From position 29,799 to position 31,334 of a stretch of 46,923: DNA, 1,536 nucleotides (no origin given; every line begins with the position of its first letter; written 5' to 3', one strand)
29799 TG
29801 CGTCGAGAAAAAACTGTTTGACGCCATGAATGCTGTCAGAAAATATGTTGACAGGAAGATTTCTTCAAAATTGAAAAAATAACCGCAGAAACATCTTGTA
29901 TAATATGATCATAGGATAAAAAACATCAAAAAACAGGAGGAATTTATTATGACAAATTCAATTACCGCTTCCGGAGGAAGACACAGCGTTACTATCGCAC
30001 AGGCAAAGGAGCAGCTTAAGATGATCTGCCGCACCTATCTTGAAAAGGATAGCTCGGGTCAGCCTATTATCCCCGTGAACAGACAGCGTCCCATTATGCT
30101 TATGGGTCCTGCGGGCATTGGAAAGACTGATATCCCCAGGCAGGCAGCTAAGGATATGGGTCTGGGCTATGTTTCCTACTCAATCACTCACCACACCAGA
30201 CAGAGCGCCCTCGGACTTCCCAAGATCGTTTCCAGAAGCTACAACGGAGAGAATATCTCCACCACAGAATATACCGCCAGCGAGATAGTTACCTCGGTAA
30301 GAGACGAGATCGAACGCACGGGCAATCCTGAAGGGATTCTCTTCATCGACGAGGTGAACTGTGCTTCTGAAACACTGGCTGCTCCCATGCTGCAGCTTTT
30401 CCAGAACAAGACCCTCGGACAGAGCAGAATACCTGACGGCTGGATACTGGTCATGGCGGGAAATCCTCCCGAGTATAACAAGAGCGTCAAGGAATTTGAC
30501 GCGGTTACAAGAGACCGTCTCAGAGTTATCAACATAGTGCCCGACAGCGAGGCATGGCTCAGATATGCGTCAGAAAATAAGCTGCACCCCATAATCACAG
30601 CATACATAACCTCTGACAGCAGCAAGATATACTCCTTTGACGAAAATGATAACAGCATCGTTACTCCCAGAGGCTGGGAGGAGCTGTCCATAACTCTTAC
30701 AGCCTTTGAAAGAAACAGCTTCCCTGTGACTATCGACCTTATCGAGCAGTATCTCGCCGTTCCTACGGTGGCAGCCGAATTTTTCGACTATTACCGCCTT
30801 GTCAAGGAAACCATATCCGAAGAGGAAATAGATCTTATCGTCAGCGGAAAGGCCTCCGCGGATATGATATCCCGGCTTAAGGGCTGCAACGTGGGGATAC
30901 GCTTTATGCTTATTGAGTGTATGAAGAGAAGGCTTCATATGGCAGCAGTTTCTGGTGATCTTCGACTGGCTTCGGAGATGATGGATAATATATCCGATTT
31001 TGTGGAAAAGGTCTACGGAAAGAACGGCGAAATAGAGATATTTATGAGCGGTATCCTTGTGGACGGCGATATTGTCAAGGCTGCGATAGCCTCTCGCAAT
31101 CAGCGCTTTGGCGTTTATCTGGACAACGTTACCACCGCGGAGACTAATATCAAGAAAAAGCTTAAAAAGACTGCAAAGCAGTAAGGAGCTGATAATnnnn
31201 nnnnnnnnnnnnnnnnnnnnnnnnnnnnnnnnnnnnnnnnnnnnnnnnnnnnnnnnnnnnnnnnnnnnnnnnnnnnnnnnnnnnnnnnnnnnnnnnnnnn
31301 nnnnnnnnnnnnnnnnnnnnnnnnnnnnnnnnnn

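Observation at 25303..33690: Terminator-bounded operon combining two helical-repeat paralogues, two different AAA+ remodellers (CbbX/SpoVK-type and MoxR+VWA) and an RNA ligase: candidate undescribed system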

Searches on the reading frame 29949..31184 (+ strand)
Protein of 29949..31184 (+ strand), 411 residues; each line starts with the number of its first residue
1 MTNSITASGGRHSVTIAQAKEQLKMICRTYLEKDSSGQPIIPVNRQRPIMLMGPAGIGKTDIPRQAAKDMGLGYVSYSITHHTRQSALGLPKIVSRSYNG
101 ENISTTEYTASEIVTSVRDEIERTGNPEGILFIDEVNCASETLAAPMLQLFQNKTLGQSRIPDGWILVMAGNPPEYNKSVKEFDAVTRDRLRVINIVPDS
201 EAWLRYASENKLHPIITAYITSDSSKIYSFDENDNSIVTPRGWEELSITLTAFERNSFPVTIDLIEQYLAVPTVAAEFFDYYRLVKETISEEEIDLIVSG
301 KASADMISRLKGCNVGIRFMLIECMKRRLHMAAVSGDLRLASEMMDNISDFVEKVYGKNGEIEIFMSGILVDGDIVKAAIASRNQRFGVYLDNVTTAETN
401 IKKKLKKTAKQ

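Call 3: search_protein_families(library=pfam, proteins=[window:29949-31184:+], max_evalue=0.01)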
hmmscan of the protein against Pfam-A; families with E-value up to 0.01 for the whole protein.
window:29949-31184:+ (411 aa): 3 families
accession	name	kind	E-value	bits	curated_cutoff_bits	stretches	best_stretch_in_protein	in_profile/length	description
PF07728.20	AAA_5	-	1.5e-09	38.4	22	1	49-191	2-139/139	AAA domain (dynein-related subfamily)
PF00004.35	AAA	-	2.6e-05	25.1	21.2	1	49-143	1-73/131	ATPase family associated with various cellular activities (AAA)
PF13401.12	AAA_22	-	0.0053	17.5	27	0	45-140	4-97/130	AAA domain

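Call 4: search_protein_families(library=padloc, proteins=[window:29949-31184:+], max_evalue=0.01)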
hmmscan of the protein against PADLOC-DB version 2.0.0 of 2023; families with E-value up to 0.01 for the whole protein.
window:29949-31184:+ (411 aa): 0 families

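Call 7: search_protein_families(library=ncbifam, proteins=[window:29949-31184:+], max_evalue=0.01)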
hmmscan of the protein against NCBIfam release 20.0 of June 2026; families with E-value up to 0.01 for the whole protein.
window:29949-31184:+ (411 aa): 6 families
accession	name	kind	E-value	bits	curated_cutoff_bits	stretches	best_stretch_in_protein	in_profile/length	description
TIGR02639.1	ClpA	equivalog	0.00079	17.7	993.15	1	50-158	491-587/734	ATP-dependent Clp protease ATP-binding subunit ClpA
TIGR00390.1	hslU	equivalog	0.0011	18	362.45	1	47-83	48-84/441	ATP-dependent protease ATPase subunit HslU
NF003230.0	PRK04195.1-6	equivalog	0.0027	16.5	441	0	41-77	34-70/494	replication factor C large subunit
NF047784.1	MadB_ATPase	equivalog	0.0032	16.7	475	0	46-69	33-56/298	MadB family AAA-type ATPase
NF003233.0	PRK04195.2-3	equivalog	0.0083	15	471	0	44-69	36-61/504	replication factor C large subunit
NF003229.0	PRK04195.1-5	equivalog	0.0083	14.9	280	0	20-74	22-72/413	replication factor C large subunit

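Call 8: search_protein_families(library=phrogs, proteins=[window:29949-31184:+], max_evalue=0.01)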
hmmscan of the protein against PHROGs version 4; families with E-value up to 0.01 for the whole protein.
window:29949-31184:+ (411 aa): 4 families
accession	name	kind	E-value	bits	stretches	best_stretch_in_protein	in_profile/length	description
phrog_1297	-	other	7.8e-44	151.1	1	44-294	23-271/356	ATPase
phrog_249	-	moron, auxiliary metabolic gene and host takeover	3.9e-06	27.4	1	41-150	122-216/380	porphyrin biosynthesis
phrog_4339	-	unknown function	0.0023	18.1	0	49-83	54-88/552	-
phrog_16335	-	other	0.0028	17.9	1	50-177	30-148/267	ATPase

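Call 65: search_solved_structures(query=window:29949-31184:+, max_evalue=0.001)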
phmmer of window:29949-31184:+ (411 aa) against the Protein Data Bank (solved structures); distinct sequences matched with E-value up to 0.001: 4.
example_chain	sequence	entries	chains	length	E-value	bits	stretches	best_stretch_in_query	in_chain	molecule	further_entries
6hyp_A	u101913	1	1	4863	0.0002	23.8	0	43-119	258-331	Midasin,Midasin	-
6i27_A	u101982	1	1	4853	0.0002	23.7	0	43-119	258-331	Midasin,Midasin,Midasin,Midasin,Midasin,Midasin,Midasin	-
6i26_A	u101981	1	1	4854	0.0002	23.7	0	43-119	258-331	Midasin,Midasin,Midasin,Midasin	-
5jcs_s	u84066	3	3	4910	0.0002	23.7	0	43-119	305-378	Midasin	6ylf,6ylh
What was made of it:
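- Closest known: Characterised MoxR-vWA chaperone pairs. Different: The only PDB hits for P5 are midasin, at E 2e-4 (call 65).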
